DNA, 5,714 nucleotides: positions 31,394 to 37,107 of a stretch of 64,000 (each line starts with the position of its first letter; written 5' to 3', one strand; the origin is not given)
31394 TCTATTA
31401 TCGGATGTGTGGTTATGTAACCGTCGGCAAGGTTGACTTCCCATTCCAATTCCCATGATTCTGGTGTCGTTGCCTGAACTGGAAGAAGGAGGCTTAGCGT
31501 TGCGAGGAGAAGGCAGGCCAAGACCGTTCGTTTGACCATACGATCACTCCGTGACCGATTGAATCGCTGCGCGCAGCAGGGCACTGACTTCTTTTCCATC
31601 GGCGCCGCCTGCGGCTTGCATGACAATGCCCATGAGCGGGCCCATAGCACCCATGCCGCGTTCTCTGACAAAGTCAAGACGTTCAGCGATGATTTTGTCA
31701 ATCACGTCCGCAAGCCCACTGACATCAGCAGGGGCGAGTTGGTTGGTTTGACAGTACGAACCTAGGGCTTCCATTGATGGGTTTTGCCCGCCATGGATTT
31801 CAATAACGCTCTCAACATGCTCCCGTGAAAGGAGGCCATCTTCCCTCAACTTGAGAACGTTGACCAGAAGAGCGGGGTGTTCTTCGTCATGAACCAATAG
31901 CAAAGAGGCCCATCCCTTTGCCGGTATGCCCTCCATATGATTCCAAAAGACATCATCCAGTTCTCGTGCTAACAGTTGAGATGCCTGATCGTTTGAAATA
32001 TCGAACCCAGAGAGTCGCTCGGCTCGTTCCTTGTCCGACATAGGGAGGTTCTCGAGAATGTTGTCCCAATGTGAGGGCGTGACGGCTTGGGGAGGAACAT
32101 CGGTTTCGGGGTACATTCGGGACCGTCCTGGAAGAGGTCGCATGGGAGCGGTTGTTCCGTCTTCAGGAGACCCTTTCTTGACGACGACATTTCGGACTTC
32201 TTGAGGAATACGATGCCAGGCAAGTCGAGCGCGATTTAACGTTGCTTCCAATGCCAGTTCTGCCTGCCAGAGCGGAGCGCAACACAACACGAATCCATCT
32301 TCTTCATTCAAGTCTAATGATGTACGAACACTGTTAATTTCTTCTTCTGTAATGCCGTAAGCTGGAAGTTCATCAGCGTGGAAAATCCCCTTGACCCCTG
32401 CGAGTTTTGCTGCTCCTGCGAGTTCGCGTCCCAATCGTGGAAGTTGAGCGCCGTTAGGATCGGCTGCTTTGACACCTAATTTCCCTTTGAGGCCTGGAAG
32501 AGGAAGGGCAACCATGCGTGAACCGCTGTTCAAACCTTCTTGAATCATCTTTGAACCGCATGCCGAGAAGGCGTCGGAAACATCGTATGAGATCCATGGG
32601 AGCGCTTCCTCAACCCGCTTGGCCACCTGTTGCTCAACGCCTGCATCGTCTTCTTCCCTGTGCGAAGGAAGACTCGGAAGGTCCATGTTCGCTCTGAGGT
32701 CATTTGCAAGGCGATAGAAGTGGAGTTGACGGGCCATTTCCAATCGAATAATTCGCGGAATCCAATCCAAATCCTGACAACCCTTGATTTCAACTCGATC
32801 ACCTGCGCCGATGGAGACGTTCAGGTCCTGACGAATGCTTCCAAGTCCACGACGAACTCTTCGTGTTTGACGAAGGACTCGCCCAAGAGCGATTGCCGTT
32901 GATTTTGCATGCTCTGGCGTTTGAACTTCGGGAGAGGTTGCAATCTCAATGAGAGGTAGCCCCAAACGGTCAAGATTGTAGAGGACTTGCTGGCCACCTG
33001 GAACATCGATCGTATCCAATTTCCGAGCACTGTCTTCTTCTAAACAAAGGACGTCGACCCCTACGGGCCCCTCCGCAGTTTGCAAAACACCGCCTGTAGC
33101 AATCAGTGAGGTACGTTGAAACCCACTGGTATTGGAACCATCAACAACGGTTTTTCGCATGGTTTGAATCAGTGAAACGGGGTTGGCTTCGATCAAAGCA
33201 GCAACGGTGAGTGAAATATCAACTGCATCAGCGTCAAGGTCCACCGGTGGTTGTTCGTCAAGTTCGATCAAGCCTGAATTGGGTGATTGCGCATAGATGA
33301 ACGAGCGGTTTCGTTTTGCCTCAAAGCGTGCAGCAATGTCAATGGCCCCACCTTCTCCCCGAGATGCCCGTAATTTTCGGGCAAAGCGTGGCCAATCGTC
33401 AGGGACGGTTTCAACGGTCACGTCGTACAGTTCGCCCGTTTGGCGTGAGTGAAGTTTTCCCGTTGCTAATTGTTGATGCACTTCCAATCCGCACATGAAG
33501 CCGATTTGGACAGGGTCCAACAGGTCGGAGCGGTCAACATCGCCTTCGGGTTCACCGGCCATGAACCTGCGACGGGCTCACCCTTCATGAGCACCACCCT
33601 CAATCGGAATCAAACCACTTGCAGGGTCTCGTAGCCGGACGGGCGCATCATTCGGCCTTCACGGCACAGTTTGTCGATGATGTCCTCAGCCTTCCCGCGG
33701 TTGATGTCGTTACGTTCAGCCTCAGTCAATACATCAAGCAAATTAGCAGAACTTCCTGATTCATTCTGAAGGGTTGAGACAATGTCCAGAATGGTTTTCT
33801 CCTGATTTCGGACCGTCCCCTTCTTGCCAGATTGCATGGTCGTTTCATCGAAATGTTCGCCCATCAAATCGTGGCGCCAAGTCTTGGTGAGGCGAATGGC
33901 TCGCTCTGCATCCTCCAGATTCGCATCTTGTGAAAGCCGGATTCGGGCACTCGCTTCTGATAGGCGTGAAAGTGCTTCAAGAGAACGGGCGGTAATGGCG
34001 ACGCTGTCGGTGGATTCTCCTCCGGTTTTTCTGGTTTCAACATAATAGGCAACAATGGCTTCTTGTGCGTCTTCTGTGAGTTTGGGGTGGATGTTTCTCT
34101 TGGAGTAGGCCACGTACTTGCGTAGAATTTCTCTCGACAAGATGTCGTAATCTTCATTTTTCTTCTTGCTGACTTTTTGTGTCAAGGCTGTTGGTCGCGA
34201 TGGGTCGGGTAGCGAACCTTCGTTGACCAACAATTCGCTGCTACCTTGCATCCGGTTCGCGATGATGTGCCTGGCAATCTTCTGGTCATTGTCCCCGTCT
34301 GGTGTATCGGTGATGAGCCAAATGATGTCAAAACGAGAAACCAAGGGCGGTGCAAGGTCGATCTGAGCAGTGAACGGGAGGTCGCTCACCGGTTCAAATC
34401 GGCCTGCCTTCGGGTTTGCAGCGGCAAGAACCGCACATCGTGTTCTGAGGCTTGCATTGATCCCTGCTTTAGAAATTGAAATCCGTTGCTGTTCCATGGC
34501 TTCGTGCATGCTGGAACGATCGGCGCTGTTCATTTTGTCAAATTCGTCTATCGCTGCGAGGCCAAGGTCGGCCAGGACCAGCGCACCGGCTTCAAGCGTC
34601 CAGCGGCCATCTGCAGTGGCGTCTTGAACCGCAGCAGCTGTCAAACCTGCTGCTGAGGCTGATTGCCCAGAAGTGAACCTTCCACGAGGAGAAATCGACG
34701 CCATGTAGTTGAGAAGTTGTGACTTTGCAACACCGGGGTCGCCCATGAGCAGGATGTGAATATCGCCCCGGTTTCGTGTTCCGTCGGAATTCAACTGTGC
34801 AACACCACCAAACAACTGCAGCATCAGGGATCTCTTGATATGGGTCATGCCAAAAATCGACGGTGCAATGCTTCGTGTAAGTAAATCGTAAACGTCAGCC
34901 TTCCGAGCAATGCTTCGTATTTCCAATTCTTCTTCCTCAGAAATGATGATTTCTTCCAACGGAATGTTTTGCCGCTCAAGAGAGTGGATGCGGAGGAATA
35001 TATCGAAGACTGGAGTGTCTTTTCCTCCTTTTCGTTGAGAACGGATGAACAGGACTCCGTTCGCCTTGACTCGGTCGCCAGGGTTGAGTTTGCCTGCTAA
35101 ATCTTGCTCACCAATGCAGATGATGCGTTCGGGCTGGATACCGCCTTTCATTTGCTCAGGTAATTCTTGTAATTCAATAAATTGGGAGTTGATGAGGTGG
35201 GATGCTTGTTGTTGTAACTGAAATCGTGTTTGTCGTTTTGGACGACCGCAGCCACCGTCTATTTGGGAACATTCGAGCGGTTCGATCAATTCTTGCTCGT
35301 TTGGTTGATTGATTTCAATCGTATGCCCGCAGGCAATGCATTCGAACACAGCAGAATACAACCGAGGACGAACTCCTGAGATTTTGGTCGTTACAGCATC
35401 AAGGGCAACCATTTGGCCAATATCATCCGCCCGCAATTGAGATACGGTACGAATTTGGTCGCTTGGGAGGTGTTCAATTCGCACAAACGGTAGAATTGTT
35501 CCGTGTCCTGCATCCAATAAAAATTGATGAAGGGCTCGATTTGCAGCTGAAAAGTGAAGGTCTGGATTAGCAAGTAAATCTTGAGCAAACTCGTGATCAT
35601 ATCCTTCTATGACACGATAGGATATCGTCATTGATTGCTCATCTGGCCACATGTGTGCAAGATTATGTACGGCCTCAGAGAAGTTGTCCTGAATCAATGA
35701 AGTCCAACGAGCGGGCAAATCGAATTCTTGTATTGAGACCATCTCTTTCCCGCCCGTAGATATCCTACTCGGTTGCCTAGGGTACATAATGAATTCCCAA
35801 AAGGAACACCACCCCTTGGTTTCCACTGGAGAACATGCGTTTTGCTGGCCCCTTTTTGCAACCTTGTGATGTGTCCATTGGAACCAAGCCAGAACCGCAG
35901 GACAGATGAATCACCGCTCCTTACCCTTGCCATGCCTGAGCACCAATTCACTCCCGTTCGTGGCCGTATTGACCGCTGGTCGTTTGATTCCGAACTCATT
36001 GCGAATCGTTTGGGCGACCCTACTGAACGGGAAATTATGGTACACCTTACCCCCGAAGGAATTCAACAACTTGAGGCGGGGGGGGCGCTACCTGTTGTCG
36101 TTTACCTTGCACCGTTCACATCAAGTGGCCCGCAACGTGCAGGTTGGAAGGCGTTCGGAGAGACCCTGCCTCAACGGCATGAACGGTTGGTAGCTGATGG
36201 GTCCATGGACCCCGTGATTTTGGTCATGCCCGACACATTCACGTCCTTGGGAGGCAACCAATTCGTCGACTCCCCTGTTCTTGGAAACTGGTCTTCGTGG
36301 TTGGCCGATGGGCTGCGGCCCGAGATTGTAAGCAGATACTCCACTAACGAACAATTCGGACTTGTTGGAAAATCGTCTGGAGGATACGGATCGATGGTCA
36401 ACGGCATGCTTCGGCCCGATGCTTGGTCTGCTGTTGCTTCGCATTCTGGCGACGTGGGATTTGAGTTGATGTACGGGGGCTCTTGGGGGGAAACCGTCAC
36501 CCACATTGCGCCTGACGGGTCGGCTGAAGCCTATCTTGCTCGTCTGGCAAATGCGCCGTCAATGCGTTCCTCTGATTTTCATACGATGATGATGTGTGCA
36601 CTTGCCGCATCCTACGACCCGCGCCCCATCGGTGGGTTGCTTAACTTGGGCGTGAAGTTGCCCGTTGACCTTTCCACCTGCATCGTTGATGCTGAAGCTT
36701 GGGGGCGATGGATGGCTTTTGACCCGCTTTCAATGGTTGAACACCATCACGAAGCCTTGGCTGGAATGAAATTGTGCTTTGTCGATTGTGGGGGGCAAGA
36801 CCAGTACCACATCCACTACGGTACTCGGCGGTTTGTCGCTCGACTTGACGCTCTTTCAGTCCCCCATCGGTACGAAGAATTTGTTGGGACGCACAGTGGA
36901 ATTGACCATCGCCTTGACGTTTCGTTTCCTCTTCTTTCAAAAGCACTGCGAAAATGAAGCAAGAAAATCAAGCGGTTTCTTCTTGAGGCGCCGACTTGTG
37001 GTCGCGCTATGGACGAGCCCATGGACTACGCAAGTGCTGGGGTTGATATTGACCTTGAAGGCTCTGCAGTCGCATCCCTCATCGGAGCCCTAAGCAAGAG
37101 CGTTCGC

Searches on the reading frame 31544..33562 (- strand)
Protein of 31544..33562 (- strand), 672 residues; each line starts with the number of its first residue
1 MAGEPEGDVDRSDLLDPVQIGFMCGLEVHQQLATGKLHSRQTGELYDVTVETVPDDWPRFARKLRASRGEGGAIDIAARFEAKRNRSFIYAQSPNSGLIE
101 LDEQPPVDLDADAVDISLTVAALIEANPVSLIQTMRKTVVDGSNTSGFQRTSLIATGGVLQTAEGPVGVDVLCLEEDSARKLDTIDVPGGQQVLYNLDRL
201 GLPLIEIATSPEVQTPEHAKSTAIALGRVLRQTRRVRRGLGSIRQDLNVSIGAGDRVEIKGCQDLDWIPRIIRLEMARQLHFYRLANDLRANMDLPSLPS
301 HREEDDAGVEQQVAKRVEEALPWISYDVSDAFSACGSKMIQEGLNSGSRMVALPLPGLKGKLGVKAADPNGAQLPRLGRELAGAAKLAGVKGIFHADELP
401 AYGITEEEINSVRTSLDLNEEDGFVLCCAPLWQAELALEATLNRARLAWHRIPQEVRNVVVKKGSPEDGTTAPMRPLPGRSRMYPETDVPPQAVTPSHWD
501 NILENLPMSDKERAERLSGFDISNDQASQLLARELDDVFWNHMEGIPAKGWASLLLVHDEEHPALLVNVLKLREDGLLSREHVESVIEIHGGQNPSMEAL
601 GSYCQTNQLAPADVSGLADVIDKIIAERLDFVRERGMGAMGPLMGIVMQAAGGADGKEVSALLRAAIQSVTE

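Call 51: search_protein_families(library=pfam, proteins=[window:31544-33562:-], max_evalue=0.00001)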
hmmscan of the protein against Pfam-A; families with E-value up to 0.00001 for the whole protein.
window:31544-33562:- (672 aa): 2 families
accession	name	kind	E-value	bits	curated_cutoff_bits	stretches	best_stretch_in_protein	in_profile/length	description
PF02934.20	GatB_N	-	3.7e-40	138.3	23.4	1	23-497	2-274/277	GatB/GatE catalytic domain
PF02637.23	GatB_Yqey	-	5.8e-07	29.9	27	1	563-666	42-147/148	GatB domain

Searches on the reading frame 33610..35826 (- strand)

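Call 51: search_protein_families(library=pfam, proteins=[window:33610-35826:-], max_evalue=0.00001)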
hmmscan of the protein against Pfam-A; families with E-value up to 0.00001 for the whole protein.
window:33610-35826:- (738 aa): 5 families
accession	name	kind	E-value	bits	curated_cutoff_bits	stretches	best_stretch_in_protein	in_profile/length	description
PF00493.29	MCM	-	4.4e-88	294.6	23.3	1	302-524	4-223/224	MCM P-loop domain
PF17855.7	MCM_lid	-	7.6e-26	90.9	27.4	1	566-649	1-85/87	MCM AAA-lid domain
PF17207.9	MCM_OB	-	5.8e-23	81.5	24.8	1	129-260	3-123/126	MCM OB domain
PF01078.27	Mg_chelatase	-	3.3e-07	30.3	20.3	0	407-473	93-159/207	Magnesium chelatase, subunit ChlI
PF07726.17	AAA_3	-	4.1e-06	27.2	27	1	357-473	1-113/131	ATPase family associated with various cellular activities (AAA)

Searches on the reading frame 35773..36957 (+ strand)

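Call 71: search_protein_families(library=pfam, proteins=[window:35773-36957:+], max_evalue=0.00001)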
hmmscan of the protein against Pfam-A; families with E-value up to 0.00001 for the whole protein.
window:35773-36957:+ (394 aa): 1 family
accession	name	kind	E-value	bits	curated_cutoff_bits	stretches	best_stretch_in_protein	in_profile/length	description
PF00756.26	Esterase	-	2.3e-07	31.3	22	1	87-257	9-154/251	Putative esterase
